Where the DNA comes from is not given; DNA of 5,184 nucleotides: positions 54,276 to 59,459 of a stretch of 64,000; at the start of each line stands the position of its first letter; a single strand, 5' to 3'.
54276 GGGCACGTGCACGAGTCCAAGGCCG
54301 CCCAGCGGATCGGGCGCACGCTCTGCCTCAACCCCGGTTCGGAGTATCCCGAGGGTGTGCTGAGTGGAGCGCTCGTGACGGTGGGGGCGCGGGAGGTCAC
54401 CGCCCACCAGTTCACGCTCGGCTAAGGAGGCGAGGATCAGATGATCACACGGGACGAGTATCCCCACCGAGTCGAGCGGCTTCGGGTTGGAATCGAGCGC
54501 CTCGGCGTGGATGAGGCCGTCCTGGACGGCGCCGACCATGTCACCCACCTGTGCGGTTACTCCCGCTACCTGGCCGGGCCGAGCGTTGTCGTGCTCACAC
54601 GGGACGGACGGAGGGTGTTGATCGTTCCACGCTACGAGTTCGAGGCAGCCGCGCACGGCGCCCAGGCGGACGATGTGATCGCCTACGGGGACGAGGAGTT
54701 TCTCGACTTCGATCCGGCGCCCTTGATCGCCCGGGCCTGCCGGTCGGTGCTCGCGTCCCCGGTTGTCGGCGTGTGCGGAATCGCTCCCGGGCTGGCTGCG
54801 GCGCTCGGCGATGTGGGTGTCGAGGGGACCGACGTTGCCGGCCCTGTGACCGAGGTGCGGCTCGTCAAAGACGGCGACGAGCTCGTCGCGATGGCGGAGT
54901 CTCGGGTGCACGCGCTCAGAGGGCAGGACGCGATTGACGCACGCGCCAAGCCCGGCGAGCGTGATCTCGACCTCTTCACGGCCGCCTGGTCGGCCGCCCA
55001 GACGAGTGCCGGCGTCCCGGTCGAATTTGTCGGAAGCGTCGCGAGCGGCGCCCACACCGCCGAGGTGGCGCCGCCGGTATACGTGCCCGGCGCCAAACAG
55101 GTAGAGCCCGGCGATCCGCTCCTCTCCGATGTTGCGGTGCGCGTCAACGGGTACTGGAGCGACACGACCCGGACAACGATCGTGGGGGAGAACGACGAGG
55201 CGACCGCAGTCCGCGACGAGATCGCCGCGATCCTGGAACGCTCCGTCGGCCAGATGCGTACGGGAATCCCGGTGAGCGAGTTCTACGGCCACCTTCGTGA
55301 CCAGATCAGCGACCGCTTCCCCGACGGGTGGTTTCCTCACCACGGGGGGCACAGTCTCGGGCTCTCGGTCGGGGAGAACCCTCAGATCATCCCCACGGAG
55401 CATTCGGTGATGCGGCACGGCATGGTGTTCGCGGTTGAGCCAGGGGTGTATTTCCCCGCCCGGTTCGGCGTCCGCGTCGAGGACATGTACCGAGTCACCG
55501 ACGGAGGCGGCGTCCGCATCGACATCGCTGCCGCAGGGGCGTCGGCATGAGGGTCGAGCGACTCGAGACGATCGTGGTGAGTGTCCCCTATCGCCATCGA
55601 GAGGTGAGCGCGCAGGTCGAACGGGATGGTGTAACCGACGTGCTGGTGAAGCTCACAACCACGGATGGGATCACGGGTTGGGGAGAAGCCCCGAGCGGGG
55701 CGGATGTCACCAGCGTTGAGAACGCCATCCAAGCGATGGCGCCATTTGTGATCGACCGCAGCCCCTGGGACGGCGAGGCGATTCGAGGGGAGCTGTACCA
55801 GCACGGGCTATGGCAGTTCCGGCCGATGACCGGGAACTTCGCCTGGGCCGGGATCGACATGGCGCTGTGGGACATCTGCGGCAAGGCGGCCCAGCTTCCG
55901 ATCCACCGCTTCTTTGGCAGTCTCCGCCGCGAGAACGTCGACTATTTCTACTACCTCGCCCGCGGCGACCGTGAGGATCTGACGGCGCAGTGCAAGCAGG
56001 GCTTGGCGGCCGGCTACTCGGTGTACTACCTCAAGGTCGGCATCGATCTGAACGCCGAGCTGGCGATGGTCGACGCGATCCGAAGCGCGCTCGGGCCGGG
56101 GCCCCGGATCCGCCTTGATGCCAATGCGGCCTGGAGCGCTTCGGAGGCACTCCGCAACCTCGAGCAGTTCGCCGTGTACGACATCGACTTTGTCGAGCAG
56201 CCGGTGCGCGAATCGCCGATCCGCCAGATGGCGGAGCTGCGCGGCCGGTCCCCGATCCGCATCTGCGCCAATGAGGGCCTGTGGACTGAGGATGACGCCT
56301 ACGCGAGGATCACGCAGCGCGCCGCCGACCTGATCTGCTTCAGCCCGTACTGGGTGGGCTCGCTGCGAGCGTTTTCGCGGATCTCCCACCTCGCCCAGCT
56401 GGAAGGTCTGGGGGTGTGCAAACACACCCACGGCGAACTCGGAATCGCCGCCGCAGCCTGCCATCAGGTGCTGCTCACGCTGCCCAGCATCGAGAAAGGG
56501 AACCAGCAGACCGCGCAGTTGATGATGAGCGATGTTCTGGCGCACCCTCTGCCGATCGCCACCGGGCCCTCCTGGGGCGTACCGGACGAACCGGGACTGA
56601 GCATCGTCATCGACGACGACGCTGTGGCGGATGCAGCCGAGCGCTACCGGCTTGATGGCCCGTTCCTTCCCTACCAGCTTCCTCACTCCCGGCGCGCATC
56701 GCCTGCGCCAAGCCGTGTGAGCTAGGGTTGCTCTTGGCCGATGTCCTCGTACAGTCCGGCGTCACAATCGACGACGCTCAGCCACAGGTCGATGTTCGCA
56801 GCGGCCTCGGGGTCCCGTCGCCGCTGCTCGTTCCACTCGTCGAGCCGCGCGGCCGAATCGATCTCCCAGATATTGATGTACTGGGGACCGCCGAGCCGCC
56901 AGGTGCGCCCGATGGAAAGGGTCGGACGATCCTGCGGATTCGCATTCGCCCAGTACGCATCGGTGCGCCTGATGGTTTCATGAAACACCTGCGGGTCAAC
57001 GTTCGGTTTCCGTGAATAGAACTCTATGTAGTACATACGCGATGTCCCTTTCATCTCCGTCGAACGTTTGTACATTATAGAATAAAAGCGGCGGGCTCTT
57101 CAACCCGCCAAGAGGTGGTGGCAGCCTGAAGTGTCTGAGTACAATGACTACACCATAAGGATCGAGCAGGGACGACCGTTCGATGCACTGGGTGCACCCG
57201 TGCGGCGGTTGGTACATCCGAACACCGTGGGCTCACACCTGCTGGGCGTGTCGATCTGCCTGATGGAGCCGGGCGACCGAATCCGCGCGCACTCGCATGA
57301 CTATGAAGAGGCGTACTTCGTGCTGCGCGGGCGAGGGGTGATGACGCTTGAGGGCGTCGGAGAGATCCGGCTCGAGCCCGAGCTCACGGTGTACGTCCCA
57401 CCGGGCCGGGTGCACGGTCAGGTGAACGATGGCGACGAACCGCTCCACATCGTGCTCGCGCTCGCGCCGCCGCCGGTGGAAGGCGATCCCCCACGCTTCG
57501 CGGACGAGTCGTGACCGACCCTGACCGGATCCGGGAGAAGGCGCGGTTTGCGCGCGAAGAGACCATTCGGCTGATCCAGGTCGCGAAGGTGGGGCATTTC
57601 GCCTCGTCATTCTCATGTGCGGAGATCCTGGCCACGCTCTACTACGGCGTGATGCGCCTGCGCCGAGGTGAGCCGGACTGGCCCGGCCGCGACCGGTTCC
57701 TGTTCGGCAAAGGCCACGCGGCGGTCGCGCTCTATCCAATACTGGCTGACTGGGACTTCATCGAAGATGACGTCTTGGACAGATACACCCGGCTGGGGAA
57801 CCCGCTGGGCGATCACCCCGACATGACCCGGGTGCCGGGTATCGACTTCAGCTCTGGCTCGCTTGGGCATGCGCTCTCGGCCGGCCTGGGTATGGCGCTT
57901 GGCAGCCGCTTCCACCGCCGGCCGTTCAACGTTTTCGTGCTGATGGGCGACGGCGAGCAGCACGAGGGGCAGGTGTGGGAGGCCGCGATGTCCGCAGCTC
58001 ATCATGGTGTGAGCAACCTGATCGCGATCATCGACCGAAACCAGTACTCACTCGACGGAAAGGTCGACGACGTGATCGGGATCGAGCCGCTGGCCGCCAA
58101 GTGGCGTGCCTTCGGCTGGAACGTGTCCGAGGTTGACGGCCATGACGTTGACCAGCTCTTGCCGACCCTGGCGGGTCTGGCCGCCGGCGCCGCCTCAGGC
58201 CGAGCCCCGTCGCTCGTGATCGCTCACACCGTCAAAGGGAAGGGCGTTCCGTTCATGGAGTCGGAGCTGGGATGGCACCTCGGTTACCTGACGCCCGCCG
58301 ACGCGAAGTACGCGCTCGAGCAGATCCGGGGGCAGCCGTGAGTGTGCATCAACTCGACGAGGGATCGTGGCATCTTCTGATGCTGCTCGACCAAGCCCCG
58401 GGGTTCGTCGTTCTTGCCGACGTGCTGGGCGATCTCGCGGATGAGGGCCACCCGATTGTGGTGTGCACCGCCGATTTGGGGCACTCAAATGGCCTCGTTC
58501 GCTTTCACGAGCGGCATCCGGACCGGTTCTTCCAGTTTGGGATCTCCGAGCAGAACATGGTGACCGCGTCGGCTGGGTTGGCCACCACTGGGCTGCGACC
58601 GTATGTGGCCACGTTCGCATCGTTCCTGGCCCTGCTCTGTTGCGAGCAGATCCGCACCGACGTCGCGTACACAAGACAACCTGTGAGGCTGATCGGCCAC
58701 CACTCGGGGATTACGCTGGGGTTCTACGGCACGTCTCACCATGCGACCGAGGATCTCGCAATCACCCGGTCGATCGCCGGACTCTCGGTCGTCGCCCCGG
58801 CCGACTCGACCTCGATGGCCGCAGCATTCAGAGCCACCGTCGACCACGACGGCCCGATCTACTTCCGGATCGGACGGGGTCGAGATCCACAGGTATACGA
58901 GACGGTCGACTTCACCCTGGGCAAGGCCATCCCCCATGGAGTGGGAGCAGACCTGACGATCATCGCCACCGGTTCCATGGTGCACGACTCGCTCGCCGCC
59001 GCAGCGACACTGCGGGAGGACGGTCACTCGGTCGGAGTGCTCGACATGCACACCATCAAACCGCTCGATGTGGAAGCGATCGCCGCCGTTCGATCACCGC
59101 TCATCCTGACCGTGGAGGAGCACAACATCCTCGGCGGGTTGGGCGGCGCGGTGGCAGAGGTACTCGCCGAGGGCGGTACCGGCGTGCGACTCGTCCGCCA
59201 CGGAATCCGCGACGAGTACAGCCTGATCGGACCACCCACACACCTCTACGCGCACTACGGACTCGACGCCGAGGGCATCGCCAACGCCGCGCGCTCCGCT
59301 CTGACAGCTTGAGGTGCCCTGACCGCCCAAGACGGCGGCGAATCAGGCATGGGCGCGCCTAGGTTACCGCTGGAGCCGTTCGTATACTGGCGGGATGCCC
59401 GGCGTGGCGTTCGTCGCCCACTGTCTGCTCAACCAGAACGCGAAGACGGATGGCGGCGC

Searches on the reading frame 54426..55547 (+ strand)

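Call 13: search_protein_families(library=pfam, proteins=[window:54426-55547:+], max_evalue=0.001)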
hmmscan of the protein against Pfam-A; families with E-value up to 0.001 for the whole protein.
window:54426-55547:+ (374 aa): 2 families
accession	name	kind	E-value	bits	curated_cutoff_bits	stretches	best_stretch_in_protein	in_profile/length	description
PF00557.29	Peptidase_M24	-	1.5e-34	120.1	23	1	168-359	15-208/208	Metallopeptidase family M24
PF01321.24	Creatinase_N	-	1.2e-07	32.8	22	1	15-116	1-93/128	Creatinase/Prolidase N-terminal domain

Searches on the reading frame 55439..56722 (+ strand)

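Call 13: search_protein_families(library=pfam, proteins=[window:55439-56722:+], max_evalue=0.001)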
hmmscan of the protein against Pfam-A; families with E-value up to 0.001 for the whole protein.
window:55439-56722:+ (428 aa): 2 families
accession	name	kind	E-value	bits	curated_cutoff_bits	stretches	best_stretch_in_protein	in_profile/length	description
PF13378.12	MR_MLE_C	-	5.8e-41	141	29.4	1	181-395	2-219/219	Enolase C-terminal domain-like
PF02746.21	MR_MLE_N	-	1e-15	58.4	22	1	62-160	23-117/117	Mandelate racemase / muconate lactonizing enzyme, N-terminal domain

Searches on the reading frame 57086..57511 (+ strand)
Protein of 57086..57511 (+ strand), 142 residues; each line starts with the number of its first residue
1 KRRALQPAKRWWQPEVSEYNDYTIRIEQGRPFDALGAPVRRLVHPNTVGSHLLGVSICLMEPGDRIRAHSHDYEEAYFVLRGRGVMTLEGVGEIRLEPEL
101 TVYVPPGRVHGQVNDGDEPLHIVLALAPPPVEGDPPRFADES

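Call 13: search_protein_families(library=pfam, proteins=[window:57086-57511:+], max_evalue=0.001)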
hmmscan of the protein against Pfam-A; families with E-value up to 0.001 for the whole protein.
window:57086-57511:+ (142 aa): 3 families
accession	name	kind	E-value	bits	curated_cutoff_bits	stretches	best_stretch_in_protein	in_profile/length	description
PF07883.17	Cupin_2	-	1.7e-15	56.9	27.2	1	58-123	3-67/70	Cupin domain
PF06560.17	GPI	-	0.00037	20.3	20.7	1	70-122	80-140/182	Glucose-6-phosphate isomerase (GPI)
PF00190.28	Cupin_1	-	0.00051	20.1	22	1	50-126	31-113/151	Cupin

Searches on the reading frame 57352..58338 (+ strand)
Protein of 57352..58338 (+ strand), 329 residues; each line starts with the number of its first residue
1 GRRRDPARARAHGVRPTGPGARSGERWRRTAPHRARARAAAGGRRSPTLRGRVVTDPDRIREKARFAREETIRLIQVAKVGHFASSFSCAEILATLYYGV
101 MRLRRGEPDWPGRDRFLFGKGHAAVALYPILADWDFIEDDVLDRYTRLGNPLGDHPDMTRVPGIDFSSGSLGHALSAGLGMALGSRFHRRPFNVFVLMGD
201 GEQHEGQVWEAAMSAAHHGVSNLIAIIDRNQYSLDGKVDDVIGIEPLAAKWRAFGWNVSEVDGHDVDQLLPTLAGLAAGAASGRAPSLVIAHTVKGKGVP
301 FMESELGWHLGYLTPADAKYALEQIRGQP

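Call 13: search_protein_families(library=pfam, proteins=[window:57352-58338:+], max_evalue=0.001)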
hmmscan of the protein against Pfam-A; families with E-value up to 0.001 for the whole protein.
window:57352-58338:+ (329 aa): 3 families
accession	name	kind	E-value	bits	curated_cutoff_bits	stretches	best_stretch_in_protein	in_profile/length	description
PF00456.26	Transketolase_N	-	1e-35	123.7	22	1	71-313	13-263/334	Transketolase, thiamine diphosphate binding domain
PF13292.11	DXP_synthase_N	-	5.5e-08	32.8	21.2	1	65-238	23-179/274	1-deoxy-D-xylulose-5-phosphate synthase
PF00676.26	E1_dh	-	2.4e-06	27.2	22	1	168-270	100-201/300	Dehydrogenase E1 component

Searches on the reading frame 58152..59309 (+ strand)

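Call 13: search_protein_families(library=pfam, proteins=[window:58152-59309:+], max_evalue=0.001)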
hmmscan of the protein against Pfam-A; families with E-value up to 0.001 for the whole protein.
window:58152-59309:+ (386 aa): 4 families
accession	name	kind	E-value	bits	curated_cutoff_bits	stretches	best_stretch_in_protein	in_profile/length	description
PF02779.29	Transket_pyr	-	3.7e-39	134.6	27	1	88-243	9-170/174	Transketolase, pyrimidine binding domain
PF02780.25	Transketolase_C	-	8.9e-27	93.9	25.9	1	259-376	3-124/124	Transketolase, C-terminal domain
PF17147.9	PFOR_II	-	3.3e-05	24.6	27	1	266-337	1-74/102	Pyruvate:ferredoxin oxidoreductase core domain II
PF22613.1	Transketolase_C_1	-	0.00067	20.3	27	0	266-307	12-53/113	Transketolase-like TK C-terminal domain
